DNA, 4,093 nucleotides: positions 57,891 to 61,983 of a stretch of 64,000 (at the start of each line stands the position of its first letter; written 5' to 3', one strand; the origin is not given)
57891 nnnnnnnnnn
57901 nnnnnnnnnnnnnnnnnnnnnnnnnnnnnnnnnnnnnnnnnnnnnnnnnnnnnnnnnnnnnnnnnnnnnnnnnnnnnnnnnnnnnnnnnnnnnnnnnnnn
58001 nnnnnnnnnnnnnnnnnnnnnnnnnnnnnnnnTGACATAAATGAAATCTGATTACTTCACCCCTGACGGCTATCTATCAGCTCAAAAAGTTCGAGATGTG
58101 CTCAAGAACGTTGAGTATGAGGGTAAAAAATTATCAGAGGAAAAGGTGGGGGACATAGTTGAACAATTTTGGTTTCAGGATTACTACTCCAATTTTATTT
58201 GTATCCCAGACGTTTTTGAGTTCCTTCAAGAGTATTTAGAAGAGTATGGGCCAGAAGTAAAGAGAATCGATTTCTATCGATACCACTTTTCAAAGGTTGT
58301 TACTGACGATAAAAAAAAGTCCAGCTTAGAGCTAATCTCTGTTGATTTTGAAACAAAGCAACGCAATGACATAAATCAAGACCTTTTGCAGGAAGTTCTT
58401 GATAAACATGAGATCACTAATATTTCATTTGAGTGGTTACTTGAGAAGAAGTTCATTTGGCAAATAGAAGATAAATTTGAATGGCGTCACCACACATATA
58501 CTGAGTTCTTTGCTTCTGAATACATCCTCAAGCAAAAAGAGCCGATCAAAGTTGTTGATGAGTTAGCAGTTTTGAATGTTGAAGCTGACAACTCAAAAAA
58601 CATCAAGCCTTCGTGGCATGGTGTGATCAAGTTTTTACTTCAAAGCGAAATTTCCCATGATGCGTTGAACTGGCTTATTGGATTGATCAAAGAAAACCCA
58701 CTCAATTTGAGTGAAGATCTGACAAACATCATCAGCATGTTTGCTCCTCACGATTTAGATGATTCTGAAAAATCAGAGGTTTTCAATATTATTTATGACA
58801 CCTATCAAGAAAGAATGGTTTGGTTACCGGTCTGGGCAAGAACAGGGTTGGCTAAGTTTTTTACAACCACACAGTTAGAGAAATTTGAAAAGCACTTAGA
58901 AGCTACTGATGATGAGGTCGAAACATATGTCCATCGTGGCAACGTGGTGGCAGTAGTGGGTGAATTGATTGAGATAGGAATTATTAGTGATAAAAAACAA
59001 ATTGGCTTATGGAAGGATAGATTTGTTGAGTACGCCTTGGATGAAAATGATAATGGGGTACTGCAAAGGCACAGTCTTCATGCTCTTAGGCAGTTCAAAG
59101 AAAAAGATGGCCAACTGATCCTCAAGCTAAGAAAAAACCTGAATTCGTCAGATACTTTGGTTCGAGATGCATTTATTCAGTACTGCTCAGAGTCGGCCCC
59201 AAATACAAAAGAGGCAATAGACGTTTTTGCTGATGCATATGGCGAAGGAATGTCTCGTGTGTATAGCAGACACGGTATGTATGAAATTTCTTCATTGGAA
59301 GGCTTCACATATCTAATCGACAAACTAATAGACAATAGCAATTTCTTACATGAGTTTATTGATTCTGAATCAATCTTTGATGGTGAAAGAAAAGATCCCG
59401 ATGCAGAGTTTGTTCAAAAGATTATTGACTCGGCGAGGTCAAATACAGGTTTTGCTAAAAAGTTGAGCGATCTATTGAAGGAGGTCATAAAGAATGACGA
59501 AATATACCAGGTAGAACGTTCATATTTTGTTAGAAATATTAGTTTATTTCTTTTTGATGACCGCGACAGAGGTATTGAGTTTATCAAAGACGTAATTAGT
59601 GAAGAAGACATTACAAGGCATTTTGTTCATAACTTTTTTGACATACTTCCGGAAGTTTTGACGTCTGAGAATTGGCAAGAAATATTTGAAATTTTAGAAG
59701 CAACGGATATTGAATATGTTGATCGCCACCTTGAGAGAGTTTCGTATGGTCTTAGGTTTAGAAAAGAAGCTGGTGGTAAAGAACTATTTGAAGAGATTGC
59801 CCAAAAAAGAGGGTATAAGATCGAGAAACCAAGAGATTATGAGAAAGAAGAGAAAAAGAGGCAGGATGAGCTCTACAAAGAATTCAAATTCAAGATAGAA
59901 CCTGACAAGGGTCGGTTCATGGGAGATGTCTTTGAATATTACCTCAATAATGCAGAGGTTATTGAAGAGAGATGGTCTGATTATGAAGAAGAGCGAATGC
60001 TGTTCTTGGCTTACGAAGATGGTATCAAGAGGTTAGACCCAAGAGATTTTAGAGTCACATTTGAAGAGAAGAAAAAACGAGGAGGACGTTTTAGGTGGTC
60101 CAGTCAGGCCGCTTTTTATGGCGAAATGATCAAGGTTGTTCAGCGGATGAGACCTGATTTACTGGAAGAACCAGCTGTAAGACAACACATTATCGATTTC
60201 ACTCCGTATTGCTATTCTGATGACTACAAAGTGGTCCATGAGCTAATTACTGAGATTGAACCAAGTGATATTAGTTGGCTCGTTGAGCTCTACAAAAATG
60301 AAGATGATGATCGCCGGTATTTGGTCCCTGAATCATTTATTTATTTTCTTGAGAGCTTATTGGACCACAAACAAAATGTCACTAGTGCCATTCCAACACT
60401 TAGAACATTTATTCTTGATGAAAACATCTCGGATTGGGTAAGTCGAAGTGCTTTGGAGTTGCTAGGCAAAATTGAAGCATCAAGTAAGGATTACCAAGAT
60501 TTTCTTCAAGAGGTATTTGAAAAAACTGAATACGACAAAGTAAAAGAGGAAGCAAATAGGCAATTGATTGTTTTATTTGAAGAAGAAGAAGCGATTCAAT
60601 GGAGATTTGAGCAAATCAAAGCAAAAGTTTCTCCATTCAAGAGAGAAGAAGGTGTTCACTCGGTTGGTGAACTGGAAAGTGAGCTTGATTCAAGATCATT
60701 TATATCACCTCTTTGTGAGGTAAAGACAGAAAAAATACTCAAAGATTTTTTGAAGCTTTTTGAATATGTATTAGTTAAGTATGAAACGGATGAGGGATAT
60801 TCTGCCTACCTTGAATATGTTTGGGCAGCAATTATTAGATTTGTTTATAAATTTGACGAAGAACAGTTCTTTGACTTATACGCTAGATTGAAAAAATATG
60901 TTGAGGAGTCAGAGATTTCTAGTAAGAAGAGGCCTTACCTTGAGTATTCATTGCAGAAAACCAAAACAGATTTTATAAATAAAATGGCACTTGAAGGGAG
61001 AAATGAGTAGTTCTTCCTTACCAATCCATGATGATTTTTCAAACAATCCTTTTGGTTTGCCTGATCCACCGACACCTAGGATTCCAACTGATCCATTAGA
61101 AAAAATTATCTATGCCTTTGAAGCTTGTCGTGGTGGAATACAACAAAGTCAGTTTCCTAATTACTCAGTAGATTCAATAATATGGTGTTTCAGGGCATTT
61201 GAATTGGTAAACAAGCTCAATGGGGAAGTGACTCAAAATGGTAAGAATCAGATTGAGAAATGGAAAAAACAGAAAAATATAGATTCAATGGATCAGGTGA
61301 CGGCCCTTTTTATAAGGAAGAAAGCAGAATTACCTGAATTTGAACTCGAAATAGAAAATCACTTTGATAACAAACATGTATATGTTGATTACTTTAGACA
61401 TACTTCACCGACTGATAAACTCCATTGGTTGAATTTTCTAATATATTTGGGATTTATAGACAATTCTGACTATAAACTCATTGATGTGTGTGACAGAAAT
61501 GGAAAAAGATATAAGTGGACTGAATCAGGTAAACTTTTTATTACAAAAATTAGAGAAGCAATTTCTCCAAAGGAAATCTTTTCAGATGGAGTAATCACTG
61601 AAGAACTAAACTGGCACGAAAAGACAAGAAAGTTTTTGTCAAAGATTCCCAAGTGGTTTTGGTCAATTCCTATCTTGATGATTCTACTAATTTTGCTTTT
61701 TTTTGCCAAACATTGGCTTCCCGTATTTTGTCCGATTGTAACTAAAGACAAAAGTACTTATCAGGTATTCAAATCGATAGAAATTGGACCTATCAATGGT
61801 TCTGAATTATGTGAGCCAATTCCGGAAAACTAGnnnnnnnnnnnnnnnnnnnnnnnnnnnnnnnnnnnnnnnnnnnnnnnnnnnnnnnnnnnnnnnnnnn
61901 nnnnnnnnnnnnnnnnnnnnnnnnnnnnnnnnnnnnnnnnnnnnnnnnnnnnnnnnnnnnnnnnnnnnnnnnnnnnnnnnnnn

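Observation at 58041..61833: hsdS-coupled two-gene module: a 989-aa HEAT-like protein with a STAND-type winged-helix signature but no NTPase, plus a TM-anchored 280-aa partner; candidate undescribed defence accessory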

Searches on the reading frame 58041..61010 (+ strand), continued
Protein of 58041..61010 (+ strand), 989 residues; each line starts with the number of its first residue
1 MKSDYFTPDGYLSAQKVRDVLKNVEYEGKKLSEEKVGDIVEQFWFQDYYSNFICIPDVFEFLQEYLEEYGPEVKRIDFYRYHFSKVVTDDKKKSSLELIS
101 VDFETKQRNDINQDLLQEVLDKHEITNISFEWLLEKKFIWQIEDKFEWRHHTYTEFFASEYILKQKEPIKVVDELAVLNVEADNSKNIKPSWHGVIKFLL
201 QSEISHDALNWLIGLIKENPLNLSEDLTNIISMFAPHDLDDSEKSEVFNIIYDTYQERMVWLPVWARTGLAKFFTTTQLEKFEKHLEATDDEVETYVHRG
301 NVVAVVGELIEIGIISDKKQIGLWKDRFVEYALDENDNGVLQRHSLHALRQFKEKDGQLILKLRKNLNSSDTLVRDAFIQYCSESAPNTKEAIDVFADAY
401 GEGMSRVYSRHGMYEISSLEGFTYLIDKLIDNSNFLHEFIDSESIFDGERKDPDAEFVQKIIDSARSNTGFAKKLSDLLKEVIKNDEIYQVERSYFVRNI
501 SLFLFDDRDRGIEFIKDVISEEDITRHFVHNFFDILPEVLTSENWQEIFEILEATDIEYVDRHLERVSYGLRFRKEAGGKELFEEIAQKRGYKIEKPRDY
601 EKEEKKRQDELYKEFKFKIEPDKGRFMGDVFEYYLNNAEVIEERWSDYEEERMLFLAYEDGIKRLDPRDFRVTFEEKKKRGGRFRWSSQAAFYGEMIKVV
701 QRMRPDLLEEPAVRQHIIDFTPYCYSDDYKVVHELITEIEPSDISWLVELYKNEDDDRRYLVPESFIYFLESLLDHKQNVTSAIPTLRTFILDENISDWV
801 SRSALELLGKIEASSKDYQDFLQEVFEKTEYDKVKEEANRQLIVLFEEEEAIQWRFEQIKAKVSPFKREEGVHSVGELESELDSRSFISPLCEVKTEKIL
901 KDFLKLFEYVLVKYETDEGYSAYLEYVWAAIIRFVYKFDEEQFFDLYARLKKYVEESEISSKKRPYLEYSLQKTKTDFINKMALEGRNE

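Call 76: find_encoding_contigs(protein=window:58041-61010:+, flank=10000, max_places=6)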
Protein window:58041-61010:+ (989 aa): 7 contigs read that carry it; 3 places shown.
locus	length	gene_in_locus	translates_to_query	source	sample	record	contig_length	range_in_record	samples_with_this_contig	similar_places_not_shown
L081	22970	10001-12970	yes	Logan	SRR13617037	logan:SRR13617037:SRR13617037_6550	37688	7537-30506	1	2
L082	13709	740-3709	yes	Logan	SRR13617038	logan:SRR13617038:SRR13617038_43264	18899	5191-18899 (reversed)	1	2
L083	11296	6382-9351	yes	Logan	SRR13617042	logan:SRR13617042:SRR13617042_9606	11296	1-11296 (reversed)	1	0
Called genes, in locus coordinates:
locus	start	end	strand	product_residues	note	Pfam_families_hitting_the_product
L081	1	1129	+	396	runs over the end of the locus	PF04519:Bactofilin (faint), PF26514:DUF8173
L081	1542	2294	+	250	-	-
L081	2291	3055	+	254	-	PF05066:HARE-HTH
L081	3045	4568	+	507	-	PF13482:RNase_H_2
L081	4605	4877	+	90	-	-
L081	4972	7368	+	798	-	PF04313:HSDR_N (weak), PF13588:HSDR_N_2, PF00270:DEAD, PF04851:ResIII, PF18766:SWI2_SNF2, PF00271:Helicase_C (weak), PF08463:EcoEI_R_C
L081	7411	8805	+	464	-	PF12161:HsdM_N, PF02384:N6_Mtase, PF01170:UPF0020 (faint), PF07669:Eco57I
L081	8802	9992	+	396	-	PF01420:Methylase_S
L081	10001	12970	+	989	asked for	PF13646:HEAT_2 (faint)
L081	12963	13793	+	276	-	-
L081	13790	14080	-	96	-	-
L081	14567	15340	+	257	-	-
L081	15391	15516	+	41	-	-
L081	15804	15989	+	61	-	-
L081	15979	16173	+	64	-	-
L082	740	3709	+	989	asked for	PF13646:HEAT_2 (faint)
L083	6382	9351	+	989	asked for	PF13646:HEAT_2 (faint)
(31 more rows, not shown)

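Call 93: search_solved_structures(query=A5, max_evalue=10)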
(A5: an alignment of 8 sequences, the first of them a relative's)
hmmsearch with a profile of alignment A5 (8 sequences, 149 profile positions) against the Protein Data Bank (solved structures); distinct sequences matched with E-value up to 10: 4.
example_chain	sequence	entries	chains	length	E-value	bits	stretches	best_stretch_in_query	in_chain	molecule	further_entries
2ch9_A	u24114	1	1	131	0.47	13.6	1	25-86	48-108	CYSTATIN F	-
4f11_A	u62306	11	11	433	1.5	12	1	77-119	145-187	Gamma-aminobutyric acid type B receptor subunit 2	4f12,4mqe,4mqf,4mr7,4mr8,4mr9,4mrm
5n72_A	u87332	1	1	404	3.4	10.8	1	9-135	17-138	WipA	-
2ch7_A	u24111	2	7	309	9.2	9.4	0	83-145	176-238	METHYL-ACCEPTING CHEMOTAXIS PROTEIN | Methyl-accepting chemotaxis protein 2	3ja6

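Call 94: search_solved_structures(query=A6, max_evalue=10)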
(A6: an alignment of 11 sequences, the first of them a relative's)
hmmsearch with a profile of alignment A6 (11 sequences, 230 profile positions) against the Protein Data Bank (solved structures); distinct sequences matched with E-value up to 10: 0.

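Call 95: search_protein_families(library=pfam, alignment_id=A6, max_evalue=0.1)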
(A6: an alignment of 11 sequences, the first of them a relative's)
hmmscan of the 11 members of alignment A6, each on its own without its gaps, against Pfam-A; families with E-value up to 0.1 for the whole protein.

A. member 1, L010:9475-10170:+ (232 aa): 1 family
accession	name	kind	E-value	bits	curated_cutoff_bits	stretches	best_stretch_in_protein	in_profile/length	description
PF04471.18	Mrr_cat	-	0.038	14.5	21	1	99-165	24-87/115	Restriction endonuclease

B. families by the number of members that match (of 11 scanned): 7 families
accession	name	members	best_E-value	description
PF04471.18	Mrr_cat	2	0.0059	Restriction endonuclease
PF05082.18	Rop-like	1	0.0024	Rop-like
PF13499.12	EF-hand_7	1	0.012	EF-hand domain pair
PF03085.20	RAP-1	1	0.054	Rhoptry-associated protein 1 (RAP-1)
PF18658.7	zf-C2H2_12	1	0.059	Spin-doc zinc-finger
PF10312.14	Cactin_mid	1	0.094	Conserved mid region of cactin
PF13833.12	EF-hand_8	1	0.095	EF-hand domain pair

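Call 96: search_protein_families(library=pfam, alignment_id=A5, max_evalue=1)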
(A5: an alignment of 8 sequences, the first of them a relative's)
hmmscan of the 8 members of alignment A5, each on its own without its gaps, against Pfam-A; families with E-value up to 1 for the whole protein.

A. member 1, L006:3895-4344:+ (150 aa): 3 families
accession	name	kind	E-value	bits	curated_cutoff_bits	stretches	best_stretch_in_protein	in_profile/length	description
PF13166.12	AAA_13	-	0.0016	17.6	36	1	15-142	346-463/713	AAA domain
PF06008.19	Laminin_I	-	0.038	14.1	34.6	1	89-144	20-75/259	Laminin Domain I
PF09121.15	Tower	-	0.17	12.5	25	0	49-77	1-29/42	Tower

B. families by the number of members that match (of 8 scanned): 21 families
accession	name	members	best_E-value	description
PF06008.19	Laminin_I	2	0.038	Laminin Domain I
PF23528.1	Microp_apicomplexa_15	2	0.12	Apicomplexa microprotein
PF13166.12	AAA_13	1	0.0016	AAA domain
PF14056.11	DUF4250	1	0.002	Domain of unknown function (DUF4250)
PF16229.10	DUF4888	1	0.015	Domain of unknown function (DUF4888)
PF13443.12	HTH_26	1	0.015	Cro/C1-type HTH DNA-binding domain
PF22905.2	Hydro_N_hd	1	0.018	Hydrolase N-terminal helical domain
PF25240.1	PUB2_N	1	0.025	PUB2-like, N-terminal domain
PF20492.3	ERM_helical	1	0.026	Ezrin/radixin/moesin, alpha-helical domain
PF11995.13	DUF3490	1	0.028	Domain of unknown function (DUF3490)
PF04691.17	ApoC-I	1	0.029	Apolipoprotein C-I (ApoC-1)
PF01519.22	DUF16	1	0.081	Protein of unknown function DUF16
PF23005.1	DUF7032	1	0.082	Domain of unknown function (DUF7032)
PF00745.25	GlutR_dimer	1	0.098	Glutamyl-tRNAGlu reductase, dimerisation domain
PF12325.13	TMF_TATA_bd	1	0.1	TATA element modulatory factor 1 TATA binding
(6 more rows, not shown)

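Call 107: fold_search(model_id=the predicted structure, library=pdb)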
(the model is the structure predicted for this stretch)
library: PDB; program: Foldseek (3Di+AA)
matches with E <= 10: 1021; with E <= 0.001: 119
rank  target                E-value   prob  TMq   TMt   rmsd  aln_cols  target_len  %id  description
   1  8qo9_B1               1.2e-06  1.00  0.20  0.22  21.8       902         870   12  Cryo-EM structure of a human spliceosomal B complex protomer (released 2024-01-24)
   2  4zj7_A                7.4e-06  1.00  0.24  0.23  36.2      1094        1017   12  Crystal structure of the karyopherin Kap121p bound to the extreme C-terminus of the protein phosphatase Cdc14p (released 2015-06-03)
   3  3w3v                  9.1e-06  1.00  0.23  0.22  40.0      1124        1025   10  Crystal structure of Kap121p mutant D353K/E396K/D438K (released 2013-04-10)
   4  7z8v_D                1.0e-05  1.00  0.22  0.20  38.7      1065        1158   11  CAND1-SCF-SKP2 (SKP1deldel) CAND1 engaged SCF rocked (released 2023-04-19)
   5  3w3t                  1.4e-05  1.00  0.22  0.21  40.1      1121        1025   10  Crystal structure of Kap121p (released 2013-04-10)
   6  9k1y_C                1.6e-05  1.00  0.20  0.22  21.2       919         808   12  Structure of the SF3B core, harboring the R625H mutation in SF3B1, in complex with intron-U2 snRNA (released 2025-09-03)
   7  7evn_C                1.6e-05  1.00  0.18  0.20  22.3       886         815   12  The cryo-EM structure of the DDX42-SF3b complex (released 2022-08-03)
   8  7q4o_A                1.8e-05  1.00  0.18  0.20  26.2       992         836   10  Substrate-bound A-like U2 snRNP (released 2022-03-30)
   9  8y7e_1                1.8e-05  1.00  0.19  0.19  26.2       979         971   12  Cryo-EM Structure of the human minor pre-B complex (pre-precatalytic spliceosome) U12 snRNP part (released 2024-03-13)
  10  7dvq_1                1.9e-05  1.00  0.19  0.19  26.2       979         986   12  Cryo-EM Structure of the Activated Human Minor Spliceosome (minor Bact Complex) (released 2021-03-31)
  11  8huf_C                2.6e-05  1.00  0.20  0.19  23.0      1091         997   10  B28 in complex with CRM1-Ran-RanBP1 (released 2023-12-27)
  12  3w3u                  2.9e-05  1.00  0.17  0.17  39.8      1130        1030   10  Crystal structure of Kap121p mutant R349A/Q350A/D353A/E396A/N430K/D438A/N477A (released 2013-04-10)
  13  7z8r_D                3.6e-05  1.00  0.20  0.18  39.2      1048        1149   10  CAND1-CUL1-RBX1 (released 2023-04-19)
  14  3w3w_A                3.9e-05  1.00  0.23  0.22  33.7      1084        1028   11  Crystal structure of Kap121p bound to Ste12p (released 2013-04-10)
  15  5dh9_C                4.0e-05  1.00  0.27  0.27  23.3      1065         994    9  Crystal Structure of PKI NES Flip Mutant Peptide in complex with CRM1-Ran-RanBP1 (released 2015-09-16)
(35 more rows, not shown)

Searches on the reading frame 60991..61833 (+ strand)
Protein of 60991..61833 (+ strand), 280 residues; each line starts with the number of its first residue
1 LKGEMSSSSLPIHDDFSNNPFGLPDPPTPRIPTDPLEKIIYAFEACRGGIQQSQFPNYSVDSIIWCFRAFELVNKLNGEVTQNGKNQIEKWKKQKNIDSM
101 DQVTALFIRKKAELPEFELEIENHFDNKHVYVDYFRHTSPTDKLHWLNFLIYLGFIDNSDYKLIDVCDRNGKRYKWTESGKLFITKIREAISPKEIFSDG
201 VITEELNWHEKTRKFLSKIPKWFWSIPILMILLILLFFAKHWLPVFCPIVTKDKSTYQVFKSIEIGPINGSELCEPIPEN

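Call 3: search_protein_families(library=pfam, proteins=[window:60991-61833:+], max_evalue=0.1)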
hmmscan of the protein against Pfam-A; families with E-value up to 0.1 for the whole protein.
window:60991-61833:+ (280 aa): 0 families

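Call 4: search_protein_families(library=padloc, proteins=[window:60991-61833:+], max_evalue=0.1)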
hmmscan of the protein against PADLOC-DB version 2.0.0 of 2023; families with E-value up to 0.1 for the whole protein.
window:60991-61833:+ (280 aa): 1 family
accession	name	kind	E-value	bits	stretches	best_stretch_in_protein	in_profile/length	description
PDLC03871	LmuC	-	0.021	12.9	1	162-190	86-115/156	-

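Call 5: search_protein_families(library=ncbifam, proteins=[window:60991-61833:+], max_evalue=0.1)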
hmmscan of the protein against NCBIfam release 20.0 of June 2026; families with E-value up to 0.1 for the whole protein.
window:60991-61833:+ (280 aa): 0 families

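Call 8: search_protein_families(library=phrogs, proteins=[window:60991-61833:+], max_evalue=0.1)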
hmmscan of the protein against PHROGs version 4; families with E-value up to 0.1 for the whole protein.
window:60991-61833:+ (280 aa): 1 family
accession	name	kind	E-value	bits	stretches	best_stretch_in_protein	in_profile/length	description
phrog_2424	-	unknown function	0.09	14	0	167-203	48-84/112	-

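Call 21: find_homologous_proteins(query=window:60991-61833:+)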
Query window:60991-61833:+ (280 aa): 3 proteins with E <= 0.001 among 384 candidates.
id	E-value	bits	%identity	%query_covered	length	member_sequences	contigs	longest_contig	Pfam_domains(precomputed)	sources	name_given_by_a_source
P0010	1.6e-189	646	100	99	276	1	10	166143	-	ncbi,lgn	-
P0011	1.3e-153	528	81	99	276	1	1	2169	-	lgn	-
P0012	3.6e-100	353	77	70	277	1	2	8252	-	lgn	-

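Call 89: predict_structure(alignment_id=A4)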
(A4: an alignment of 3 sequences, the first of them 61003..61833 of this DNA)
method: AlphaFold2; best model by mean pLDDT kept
length: 276 residues; sequences in the alignment: 3
mean_pLDDT: 43.8   pTM: 0.35
mean pLDDT of the five models: 43.8, 41.9, 39.2, 38.8, 37.8
residues with pLDDT >= 90: 0; 70-90: 11; 50-70: 57; < 50: 208
segments of 3 or more residues with pLDDT < 50: 1-87, 95-100, 104-141, 156-168, 186-206, 240-276
pLDDT, mean of each block of 10 residues (from residue 1): 25 33 33 45 35 31 36 34 46 50 46 35 39 39 51 46 48 56 46 29 48 64 74 62 45 47 43 39
secondary structure, 60 per line:
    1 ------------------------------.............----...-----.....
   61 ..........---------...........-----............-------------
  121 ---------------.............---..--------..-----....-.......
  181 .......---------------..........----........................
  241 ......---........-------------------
elements in order: H31-43 H56-70 H80-90 H96-107 H136-148 E169-172 H174-187 H203-212 H217-246 H250-257

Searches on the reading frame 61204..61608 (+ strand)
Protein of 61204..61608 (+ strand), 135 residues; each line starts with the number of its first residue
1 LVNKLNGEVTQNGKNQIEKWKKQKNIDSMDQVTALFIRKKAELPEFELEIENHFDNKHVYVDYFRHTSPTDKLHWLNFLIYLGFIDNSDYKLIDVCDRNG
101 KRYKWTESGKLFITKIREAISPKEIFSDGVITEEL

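Call 105: find_homologous_proteins(query=A7, max_evalue=0.01)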
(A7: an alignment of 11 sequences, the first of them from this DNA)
Query A7 (11 sequences) (135 aa, profile of the alignment): 2 proteins with E <= 0.01 among 533 candidates.
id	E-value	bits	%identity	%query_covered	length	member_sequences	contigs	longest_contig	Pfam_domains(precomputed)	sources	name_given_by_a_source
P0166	1.3e-34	137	63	6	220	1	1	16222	-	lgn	-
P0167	1.2e-33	134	-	-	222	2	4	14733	-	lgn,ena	-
